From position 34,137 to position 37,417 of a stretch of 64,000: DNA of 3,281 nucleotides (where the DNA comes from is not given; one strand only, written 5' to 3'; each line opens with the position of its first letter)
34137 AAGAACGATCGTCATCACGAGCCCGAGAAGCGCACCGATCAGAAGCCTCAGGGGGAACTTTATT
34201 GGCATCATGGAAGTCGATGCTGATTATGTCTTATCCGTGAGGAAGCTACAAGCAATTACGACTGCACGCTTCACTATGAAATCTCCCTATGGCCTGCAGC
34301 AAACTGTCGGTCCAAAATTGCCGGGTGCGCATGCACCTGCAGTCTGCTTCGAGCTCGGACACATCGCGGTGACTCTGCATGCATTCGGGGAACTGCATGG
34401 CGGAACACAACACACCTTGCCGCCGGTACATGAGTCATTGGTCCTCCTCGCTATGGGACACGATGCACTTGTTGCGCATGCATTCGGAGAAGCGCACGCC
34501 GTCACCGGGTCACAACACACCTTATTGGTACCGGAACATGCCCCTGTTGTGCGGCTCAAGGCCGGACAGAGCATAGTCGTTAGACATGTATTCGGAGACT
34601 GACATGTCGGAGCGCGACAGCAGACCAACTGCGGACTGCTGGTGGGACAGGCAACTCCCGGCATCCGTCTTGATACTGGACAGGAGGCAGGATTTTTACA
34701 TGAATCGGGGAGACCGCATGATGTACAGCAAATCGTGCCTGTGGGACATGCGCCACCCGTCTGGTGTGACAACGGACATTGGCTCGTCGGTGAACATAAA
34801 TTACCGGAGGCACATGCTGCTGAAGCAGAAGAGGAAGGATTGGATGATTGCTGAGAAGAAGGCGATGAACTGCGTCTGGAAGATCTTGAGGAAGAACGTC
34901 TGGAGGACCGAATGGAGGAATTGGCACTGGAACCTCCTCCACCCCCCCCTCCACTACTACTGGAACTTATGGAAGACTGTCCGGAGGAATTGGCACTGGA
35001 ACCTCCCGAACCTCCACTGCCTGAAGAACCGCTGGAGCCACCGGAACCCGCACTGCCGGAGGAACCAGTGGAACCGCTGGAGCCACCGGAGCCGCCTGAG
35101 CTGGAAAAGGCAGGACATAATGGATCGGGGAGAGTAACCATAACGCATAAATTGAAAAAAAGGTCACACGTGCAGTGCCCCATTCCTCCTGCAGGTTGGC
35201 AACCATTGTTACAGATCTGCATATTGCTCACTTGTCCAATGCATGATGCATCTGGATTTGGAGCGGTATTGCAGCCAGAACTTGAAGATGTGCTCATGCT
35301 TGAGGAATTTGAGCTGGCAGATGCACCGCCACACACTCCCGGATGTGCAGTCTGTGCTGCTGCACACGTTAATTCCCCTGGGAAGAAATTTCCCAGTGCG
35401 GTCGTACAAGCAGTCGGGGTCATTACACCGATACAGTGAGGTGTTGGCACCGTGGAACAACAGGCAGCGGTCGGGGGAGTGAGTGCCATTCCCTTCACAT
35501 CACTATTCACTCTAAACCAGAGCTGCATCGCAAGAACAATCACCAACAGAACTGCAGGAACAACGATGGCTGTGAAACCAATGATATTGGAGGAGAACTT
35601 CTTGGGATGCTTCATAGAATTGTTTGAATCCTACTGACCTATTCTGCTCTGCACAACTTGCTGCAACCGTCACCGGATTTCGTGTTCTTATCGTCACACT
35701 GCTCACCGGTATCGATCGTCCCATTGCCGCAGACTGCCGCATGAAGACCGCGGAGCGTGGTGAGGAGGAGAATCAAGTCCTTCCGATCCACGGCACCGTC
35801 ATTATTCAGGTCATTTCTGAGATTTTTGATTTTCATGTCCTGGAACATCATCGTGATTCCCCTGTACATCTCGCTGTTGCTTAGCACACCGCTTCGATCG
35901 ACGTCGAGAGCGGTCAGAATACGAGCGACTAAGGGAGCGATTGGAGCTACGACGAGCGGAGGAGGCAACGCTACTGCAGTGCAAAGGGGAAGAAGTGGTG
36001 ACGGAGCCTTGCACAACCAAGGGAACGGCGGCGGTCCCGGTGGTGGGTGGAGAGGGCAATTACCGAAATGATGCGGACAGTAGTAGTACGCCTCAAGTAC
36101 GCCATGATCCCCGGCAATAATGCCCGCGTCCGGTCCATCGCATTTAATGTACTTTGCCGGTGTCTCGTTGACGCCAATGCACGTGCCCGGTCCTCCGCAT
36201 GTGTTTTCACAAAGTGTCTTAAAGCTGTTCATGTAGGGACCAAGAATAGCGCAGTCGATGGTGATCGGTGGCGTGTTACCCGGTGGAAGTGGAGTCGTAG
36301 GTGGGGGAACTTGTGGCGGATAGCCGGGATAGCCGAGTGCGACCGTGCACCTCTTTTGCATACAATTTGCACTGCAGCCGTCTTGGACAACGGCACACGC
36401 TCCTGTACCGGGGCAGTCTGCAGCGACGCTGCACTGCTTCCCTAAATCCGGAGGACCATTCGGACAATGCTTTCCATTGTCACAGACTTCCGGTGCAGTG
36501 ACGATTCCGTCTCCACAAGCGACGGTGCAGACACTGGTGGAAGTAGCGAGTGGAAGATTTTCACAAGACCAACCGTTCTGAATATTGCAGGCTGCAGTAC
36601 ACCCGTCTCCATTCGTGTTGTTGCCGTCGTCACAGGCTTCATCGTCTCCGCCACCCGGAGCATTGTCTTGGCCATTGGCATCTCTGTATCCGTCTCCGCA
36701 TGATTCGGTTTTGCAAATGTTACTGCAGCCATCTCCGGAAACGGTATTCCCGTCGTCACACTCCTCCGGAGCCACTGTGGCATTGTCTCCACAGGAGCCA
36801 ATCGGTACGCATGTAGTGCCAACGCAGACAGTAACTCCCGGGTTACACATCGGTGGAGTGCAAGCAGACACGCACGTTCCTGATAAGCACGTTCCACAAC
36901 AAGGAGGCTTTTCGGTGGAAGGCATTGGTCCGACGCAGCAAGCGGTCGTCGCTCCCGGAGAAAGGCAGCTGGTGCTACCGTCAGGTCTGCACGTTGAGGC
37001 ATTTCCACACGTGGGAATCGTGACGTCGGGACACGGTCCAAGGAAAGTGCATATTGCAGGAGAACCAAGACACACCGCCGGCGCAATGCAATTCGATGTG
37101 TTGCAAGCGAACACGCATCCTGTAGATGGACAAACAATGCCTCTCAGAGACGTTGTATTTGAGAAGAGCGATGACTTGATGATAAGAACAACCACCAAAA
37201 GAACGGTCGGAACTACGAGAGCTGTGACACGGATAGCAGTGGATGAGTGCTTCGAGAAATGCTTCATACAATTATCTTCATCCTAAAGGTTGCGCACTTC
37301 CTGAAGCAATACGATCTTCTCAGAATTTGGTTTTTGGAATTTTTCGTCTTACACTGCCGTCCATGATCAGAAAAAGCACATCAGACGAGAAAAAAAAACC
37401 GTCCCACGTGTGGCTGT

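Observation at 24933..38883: Candidate novel surface-fibre / attachment locus: giant Cys- and Ser-rich protein, two paralogous anchored Cys-rich proteins, and a divergent GT39 protein O-mannosyltransferase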

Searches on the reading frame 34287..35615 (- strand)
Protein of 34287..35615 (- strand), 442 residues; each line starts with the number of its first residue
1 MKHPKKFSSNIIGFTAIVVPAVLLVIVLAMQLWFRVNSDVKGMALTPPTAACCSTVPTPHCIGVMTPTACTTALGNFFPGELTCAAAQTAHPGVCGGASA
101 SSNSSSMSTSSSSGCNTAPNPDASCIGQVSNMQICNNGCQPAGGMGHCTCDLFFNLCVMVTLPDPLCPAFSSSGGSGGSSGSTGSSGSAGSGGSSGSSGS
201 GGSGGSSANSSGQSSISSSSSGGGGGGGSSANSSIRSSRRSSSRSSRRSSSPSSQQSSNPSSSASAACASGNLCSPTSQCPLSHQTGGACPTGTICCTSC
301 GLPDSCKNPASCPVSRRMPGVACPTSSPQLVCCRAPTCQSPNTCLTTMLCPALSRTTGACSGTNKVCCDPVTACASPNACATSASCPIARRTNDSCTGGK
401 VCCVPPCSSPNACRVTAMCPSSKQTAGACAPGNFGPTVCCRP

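Call 7: search_protein_families(library=pfam, proteins=[window:34287-35615:-], max_evalue=0.01)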
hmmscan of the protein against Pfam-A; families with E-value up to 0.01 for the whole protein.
window:34287-35615:- (442 aa): 0 families

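Call 8: search_protein_families(library=ncbifam, proteins=[window:34287-35615:-], max_evalue=0.01)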
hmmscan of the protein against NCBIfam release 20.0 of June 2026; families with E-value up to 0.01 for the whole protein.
window:34287-35615:- (442 aa): 0 families

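Call 99: search_protein_families(library=phrogs, proteins=[window:34287-35615:-], max_evalue=0.001)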
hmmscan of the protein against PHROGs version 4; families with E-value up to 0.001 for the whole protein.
window:34287-35615:- (442 aa): 0 families

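Call 100: search_protein_families(library=padloc, proteins=[window:34287-35615:-], max_evalue=0.001)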
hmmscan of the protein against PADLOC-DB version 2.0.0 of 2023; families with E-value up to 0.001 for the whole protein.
window:34287-35615:- (442 aa): 0 families

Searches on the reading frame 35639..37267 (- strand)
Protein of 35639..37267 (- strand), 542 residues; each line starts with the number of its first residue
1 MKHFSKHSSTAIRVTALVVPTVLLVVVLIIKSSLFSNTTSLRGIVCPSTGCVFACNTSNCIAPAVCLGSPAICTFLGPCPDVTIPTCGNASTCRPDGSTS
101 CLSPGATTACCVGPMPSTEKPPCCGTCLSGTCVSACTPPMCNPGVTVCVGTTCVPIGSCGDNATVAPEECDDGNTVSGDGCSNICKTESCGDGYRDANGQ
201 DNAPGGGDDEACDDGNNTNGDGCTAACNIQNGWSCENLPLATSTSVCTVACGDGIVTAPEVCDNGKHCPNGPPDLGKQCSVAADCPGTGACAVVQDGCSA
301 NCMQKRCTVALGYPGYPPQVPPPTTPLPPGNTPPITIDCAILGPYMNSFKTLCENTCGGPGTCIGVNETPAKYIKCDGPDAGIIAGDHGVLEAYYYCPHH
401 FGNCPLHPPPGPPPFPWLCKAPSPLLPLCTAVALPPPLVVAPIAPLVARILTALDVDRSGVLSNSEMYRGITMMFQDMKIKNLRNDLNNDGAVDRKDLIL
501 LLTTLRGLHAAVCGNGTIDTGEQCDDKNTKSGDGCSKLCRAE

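Call 7: search_protein_families(library=pfam, proteins=[window:35639-37267:-], max_evalue=0.01)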
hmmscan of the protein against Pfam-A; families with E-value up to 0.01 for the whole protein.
window:35639-37267:- (542 aa): 3 families
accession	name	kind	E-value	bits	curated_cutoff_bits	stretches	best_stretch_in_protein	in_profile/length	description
PF13948.11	DUF4215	-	8.7e-15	55.2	27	3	150-186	14-47/47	Domain of unknown function (DUF4215)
PF00036.39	EF-hand_1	-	0.00028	20.7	25.4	0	486-504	10-28/29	EF hand domain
PF13405.12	EF-hand_6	-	0.00068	19.6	25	0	486-505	10-29/30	EF-hand domain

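Call 8: search_protein_families(library=ncbifam, proteins=[window:35639-37267:-], max_evalue=0.01)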
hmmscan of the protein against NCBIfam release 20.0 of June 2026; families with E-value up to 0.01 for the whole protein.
window:35639-37267:- (542 aa): 1 family
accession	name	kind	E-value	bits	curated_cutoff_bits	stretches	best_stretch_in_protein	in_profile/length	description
TIGR02232.1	myxo_disulf_rpt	repeat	3.7e-32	109.9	20.8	3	512-542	3-33/38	cysteine-rich acidic repeat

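Call 16: find_encoding_contigs(protein=window:35639-37267:-, flank=10000, max_places=6)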
Protein window:35639-37267:- (542 aa): 3 contigs read that carry it; 1 place shown.
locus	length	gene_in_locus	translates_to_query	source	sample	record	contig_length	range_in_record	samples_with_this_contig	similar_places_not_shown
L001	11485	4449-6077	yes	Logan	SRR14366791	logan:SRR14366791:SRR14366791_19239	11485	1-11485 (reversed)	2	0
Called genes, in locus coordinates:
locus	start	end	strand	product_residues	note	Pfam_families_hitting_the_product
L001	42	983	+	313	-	PF01209:Ubie_methyltran (faint), PF01795:Methyltransf_5, PF01189:Methyltr_RsmB-F, PF13847:Methyltransf_31 (faint), PF13649:Methyltransf_25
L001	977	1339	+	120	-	-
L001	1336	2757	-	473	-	PF00224:PK, PF02887:PK_C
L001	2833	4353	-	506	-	PF02366:PMT, PF16192:PMT_4TMC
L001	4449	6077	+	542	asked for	PF13948:DUF4215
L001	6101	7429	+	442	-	-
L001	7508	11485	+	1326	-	?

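Call 45: search_solved_structures(query=window:35639-37267:-, max_evalue=0.1)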
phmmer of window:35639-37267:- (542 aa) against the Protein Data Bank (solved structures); distinct sequences matched with E-value up to 0.1: 0.

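Call 57: find_homologous_proteins(query=window:35639-37267:-, max_evalue=0.00001)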
Query window:35639-37267:- (542 aa): 4133 proteins with E <= 0.00001 among 8000 candidates; the best 120 are listed.
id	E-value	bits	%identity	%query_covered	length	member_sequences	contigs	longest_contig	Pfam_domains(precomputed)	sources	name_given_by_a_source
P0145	0.0e+0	1255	100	100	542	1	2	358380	PF13948.12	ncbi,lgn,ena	-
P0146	2.6e-286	969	79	99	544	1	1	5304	PF13948.12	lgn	-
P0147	6.6e-113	396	48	91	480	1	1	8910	PF13948.12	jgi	jgi:cysteine-rich repeat protein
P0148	1.3e-66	243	35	32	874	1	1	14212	PF13948.12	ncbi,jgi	jgi:cysteine-rich repeat protein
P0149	6.8e-63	231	27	71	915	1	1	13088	PF13948.12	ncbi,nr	ncbi:MAG TPA: DUF4215 domain-containing protein [Sandaracinaceae bacterium LLY-WYZ-13_1]|nr:DUF4215 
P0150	3.1e-58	216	39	25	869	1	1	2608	PF13948.12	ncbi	ncbi:MAG: DUF4215 domain-containing protein, partial [Anderseniella sp.]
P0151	4.2e-55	206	43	22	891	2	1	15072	PF04151.22,PF13948.12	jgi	jgi:cysteine-rich repeat protein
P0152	5.6e-55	205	34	34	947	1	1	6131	PF13948.12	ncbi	ncbi:MAG: DUF4215 domain-containing protein [Myxococcota bacterium]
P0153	5.6e-55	205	30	36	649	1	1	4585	PF13948.12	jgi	-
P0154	7.9e-52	195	41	22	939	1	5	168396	PF04151.22,PF13948.12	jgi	jgi:cysteine-rich repeat protein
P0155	3.3e-51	193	39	20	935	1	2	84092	PF04151.22,PF13948.12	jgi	jgi:cysteine-rich repeat protein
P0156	1.4e-50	191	32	27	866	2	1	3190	PF13948.12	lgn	-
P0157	2.9e-50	190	34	29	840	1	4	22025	PF13948.12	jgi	jgi:cysteine-rich repeat protein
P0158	2.2e-49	187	35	28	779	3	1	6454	PF13948.12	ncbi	-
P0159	2.4e-49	187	33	30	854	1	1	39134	PF04151.22,PF13948.12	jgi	jgi:cysteine-rich repeat protein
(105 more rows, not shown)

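Call 99: search_protein_families(library=phrogs, proteins=[window:35639-37267:-], max_evalue=0.001)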
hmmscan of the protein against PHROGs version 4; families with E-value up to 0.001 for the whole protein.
window:35639-37267:- (542 aa): 0 families

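Call 100: search_protein_families(library=padloc, proteins=[window:35639-37267:-], max_evalue=0.001)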
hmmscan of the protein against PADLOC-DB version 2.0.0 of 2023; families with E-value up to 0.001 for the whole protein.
window:35639-37267:- (542 aa): 0 families

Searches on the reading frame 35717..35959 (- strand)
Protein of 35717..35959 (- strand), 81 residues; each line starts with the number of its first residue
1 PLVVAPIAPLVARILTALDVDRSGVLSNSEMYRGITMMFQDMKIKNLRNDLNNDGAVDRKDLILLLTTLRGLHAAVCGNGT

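Call 59: search_protein_families(library=pfam, proteins=[window:35717-35959:-], max_evalue=10)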
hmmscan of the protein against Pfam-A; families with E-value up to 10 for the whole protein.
seq(81 aa): 6 families
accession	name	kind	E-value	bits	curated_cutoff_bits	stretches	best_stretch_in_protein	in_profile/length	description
PF00036.39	EF-hand_1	-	6.4e-06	25.8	25.4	2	13-37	4-28/29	EF hand domain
PF13405.12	EF-hand_6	-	7.1e-06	25.8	25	2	50-69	10-29/30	EF-hand domain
PF13202.12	EF-hand_5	-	1.5e-05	24.6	25.9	2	15-32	5-22/25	EF hand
PF13499.12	EF-hand_7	-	0.0044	17.8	30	2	15-62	8-62/67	EF-hand domain pair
PF13833.12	EF-hand_8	-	0.0069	16.6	28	2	50-66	35-51/54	EF-hand domain pair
PF00404.24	Dockerin_1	-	0.038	14.6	22.9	1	44-65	31-52/57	Dockerin type I domain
